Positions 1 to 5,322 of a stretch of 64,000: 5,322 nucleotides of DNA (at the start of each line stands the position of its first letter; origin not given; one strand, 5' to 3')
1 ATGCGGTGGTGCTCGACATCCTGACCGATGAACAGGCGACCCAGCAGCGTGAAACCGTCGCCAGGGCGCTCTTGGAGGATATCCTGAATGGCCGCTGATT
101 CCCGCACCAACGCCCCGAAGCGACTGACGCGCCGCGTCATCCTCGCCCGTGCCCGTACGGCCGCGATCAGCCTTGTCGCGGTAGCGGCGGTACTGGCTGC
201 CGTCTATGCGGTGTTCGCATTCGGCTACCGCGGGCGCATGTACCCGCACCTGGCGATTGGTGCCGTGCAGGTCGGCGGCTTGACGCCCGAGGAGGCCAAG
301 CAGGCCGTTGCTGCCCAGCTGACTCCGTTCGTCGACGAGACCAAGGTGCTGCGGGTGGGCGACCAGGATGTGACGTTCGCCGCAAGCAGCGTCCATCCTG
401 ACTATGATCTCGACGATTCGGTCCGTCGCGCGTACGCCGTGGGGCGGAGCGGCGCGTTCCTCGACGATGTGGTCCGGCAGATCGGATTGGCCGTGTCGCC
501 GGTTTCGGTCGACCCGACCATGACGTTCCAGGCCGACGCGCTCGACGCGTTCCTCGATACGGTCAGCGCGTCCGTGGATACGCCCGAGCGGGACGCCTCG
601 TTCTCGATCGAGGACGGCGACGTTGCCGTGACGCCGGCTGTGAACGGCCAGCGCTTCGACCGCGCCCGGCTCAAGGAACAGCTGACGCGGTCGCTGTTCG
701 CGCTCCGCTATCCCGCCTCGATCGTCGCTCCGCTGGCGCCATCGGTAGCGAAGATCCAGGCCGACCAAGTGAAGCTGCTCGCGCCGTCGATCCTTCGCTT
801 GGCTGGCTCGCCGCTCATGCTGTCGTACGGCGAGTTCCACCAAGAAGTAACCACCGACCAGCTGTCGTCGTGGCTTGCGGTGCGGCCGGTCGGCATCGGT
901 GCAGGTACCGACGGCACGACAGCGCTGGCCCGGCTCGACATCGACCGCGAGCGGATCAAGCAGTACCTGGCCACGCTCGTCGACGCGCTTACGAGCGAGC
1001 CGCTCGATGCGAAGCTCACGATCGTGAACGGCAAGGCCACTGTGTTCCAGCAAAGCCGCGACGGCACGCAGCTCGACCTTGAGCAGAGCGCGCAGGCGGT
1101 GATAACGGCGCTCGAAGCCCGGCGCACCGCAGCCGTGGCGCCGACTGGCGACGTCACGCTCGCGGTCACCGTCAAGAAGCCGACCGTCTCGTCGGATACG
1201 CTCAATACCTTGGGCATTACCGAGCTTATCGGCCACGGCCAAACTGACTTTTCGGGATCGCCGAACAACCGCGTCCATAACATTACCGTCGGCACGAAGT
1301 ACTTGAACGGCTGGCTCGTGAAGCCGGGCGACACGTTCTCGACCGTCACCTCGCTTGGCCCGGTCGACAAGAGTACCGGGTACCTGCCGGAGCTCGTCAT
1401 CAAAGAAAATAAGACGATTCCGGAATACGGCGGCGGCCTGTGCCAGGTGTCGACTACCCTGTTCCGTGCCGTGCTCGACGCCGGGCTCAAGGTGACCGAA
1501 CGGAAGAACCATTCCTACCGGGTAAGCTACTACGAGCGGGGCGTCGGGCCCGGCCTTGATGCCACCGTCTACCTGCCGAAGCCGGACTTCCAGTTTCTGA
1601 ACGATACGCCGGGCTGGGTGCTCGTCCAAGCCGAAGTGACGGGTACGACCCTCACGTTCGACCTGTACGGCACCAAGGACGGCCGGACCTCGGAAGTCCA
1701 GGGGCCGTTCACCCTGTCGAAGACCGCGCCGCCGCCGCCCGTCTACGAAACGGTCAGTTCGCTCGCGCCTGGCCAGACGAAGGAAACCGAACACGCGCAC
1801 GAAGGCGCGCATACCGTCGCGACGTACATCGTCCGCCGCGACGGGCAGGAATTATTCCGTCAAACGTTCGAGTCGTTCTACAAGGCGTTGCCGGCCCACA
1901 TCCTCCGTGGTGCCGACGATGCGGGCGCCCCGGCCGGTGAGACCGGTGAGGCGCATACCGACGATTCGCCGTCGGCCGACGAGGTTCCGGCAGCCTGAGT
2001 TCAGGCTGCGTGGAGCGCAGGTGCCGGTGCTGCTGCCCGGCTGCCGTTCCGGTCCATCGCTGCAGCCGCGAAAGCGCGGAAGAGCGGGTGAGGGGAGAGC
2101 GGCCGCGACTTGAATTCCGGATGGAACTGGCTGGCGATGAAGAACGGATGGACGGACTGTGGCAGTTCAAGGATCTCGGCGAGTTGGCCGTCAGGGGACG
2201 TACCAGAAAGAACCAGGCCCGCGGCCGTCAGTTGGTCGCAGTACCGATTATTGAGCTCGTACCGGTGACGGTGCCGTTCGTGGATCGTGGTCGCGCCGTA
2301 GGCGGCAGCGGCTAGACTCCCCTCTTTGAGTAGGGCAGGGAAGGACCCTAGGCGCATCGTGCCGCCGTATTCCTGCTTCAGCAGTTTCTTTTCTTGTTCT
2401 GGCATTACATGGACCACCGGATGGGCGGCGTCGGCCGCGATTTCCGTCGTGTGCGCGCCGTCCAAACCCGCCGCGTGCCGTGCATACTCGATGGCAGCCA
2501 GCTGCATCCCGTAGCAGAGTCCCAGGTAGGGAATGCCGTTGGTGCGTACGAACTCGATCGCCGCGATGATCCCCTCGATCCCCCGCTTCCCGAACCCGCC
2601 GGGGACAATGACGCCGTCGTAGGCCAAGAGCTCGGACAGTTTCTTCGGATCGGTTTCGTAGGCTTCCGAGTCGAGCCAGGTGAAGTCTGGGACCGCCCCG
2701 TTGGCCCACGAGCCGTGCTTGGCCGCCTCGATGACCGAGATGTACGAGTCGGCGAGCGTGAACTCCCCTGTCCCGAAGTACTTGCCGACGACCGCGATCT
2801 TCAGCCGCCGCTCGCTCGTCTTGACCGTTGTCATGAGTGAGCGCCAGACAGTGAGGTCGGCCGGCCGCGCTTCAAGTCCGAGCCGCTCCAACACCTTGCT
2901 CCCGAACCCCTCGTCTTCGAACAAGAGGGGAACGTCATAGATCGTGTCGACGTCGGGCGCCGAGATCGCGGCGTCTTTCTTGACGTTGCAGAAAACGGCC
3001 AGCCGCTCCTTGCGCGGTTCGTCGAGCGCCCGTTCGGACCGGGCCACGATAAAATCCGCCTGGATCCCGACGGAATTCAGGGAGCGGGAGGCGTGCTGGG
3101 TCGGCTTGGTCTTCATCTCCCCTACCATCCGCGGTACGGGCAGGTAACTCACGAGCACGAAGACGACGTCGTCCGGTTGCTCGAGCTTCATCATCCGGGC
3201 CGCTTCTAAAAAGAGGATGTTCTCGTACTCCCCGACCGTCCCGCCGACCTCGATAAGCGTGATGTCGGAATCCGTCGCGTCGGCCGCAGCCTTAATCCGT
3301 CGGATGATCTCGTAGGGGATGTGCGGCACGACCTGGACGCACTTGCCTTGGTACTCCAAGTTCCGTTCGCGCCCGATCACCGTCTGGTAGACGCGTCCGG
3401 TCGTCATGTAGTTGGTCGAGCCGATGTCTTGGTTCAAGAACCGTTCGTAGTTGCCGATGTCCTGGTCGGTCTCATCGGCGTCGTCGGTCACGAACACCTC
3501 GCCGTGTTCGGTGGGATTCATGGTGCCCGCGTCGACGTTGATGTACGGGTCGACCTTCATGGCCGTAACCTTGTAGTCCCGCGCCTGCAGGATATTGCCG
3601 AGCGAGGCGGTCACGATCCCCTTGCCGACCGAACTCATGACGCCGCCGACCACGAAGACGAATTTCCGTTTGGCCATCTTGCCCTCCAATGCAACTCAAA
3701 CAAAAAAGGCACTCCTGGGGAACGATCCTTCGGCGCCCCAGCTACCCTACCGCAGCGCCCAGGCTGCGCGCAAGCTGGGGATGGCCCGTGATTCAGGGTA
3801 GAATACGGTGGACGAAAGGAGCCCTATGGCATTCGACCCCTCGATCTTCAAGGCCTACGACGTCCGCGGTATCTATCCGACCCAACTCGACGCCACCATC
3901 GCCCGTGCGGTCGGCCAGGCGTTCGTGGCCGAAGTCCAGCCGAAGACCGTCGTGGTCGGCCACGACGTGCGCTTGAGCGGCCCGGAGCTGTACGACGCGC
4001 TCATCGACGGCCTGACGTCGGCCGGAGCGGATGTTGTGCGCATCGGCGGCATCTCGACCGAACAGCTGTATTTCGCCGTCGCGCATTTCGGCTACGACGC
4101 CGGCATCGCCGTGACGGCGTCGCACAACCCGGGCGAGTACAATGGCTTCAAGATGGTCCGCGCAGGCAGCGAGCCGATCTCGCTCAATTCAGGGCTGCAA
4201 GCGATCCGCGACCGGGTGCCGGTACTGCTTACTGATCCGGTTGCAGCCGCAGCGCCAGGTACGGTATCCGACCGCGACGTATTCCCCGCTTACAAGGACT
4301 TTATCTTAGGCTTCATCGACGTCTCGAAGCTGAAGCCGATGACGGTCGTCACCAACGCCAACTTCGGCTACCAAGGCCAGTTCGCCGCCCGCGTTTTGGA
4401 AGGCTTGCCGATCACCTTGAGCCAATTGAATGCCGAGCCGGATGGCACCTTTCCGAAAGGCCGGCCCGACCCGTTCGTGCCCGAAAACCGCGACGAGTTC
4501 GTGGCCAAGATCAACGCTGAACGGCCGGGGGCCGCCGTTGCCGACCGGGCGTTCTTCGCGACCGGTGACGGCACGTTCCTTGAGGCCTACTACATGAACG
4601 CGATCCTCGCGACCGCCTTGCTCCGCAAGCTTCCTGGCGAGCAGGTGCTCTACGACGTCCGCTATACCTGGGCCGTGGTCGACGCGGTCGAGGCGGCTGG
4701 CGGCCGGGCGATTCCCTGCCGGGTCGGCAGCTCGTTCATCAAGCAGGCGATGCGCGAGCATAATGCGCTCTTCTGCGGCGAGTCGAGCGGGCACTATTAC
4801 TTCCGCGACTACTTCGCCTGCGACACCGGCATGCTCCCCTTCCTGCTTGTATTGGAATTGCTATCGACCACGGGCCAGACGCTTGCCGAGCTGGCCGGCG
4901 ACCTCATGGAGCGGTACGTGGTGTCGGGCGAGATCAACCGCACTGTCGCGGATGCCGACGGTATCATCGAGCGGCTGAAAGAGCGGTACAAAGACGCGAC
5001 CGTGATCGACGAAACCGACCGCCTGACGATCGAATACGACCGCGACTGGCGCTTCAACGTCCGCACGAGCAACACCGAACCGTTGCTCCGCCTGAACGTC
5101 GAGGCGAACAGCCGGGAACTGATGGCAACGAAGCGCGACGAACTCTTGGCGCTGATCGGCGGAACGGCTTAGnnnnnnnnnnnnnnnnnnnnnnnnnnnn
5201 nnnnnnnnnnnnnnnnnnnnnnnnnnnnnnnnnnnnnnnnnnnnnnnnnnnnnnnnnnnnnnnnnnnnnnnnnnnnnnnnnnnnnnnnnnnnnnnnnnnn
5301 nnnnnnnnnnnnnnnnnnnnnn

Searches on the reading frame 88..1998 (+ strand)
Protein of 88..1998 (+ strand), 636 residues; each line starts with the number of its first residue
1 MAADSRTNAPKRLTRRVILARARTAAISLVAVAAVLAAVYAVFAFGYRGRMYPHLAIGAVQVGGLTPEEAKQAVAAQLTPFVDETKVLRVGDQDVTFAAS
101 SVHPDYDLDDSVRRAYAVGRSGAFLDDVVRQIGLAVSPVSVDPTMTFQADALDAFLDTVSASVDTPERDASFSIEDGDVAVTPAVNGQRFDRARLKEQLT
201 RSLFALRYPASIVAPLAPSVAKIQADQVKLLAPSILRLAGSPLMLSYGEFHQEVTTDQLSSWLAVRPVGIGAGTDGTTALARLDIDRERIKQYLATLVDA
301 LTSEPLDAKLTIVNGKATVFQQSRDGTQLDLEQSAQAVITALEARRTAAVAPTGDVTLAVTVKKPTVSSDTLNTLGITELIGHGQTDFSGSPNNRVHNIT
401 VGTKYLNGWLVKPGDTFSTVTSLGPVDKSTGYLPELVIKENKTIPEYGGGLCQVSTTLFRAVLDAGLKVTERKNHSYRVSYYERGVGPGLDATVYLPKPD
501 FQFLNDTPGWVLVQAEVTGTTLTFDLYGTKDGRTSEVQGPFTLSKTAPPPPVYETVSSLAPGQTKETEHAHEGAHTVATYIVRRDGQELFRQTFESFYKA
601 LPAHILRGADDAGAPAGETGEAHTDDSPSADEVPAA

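Call 50: find_encoding_contigs(protein=window:88-1998:+, flank=10000, max_places=4)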
Protein window:88-1998:+ (636 aa): 1 contig read that carries it; 1 place shown.
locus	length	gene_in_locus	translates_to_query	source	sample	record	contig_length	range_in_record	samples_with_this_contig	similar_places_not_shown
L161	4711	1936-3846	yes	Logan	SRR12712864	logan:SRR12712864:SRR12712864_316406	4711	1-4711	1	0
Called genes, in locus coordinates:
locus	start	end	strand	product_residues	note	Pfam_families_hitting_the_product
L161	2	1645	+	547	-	?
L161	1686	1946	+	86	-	PF11213:DUF3006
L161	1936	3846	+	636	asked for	PF12229:PG_binding_4, PF04294:VanW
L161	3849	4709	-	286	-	?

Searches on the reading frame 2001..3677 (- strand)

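Call 54: search_protein_families(library=pfam, proteins=[window:2001-3677:-])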
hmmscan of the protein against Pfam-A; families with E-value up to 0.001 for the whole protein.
window:2001-3677:- (558 aa): 4 families
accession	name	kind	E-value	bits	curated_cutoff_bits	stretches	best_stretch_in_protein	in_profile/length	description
PF06418.20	CTP_synth_N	-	1.1e-103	346.7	26.1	1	5-268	1-265/265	CTP synthase N-terminus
PF00117.34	GATase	-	1.7e-31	109.8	22.8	1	308-537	2-188/190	Glutamine amidotransferase class-I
PF01656.29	CbiA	-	6.6e-05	23.3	25.4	1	11-106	4-54/125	CobQ/CobB/MinD/ParA nucleotide binding domain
PF07722.19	Peptidase_C26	-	0.00057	20.1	20.5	0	376-521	100-219/219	Peptidase C26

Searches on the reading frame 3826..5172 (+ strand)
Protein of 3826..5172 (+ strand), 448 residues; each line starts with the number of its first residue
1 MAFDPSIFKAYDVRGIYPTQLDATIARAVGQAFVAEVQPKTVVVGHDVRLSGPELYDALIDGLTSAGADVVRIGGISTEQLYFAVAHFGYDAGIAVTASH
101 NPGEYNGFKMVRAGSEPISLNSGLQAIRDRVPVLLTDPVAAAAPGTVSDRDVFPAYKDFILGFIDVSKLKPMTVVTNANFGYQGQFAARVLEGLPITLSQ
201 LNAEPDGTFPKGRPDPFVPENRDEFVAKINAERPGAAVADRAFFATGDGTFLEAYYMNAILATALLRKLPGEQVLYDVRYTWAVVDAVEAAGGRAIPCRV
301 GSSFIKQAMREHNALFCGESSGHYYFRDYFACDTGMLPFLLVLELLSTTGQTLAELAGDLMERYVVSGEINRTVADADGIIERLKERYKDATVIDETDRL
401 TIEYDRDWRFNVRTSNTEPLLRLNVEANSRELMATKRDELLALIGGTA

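Call 49: search_protein_families(library=pfam, proteins=[window:3826-5172:+], max_evalue=0.1)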
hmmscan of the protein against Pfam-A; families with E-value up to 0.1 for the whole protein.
window:3826-5172:+ (448 aa): 5 families
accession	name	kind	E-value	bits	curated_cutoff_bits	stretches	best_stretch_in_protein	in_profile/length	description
PF02878.22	PGM_PMM_I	-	5.4e-33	114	22.5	1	7-122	3-123/138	Phosphoglucomutase/phosphomannomutase, alpha/beta/alpha domain I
PF02880.22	PGM_PMM_III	-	1.5e-26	93.3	20.7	1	256-364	4-115/115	Phosphoglucomutase/phosphomannomutase, alpha/beta/alpha domain III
PF00408.26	PGM_PMM_IV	-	3.6e-09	37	23.1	1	369-441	1-66/68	Phosphoglucomutase/phosphomannomutase, C-terminal domain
PF02879.22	PGM_PMM_II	-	1.4e-07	32.4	29.3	1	156-238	3-87/103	Phosphoglucomutase/phosphomannomutase, alpha/beta/alpha domain II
PF05402.18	PqqD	-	0.063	14.1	23.4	0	342-387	22-64/67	Coenzyme PQQ synthesis protein D (PqqD)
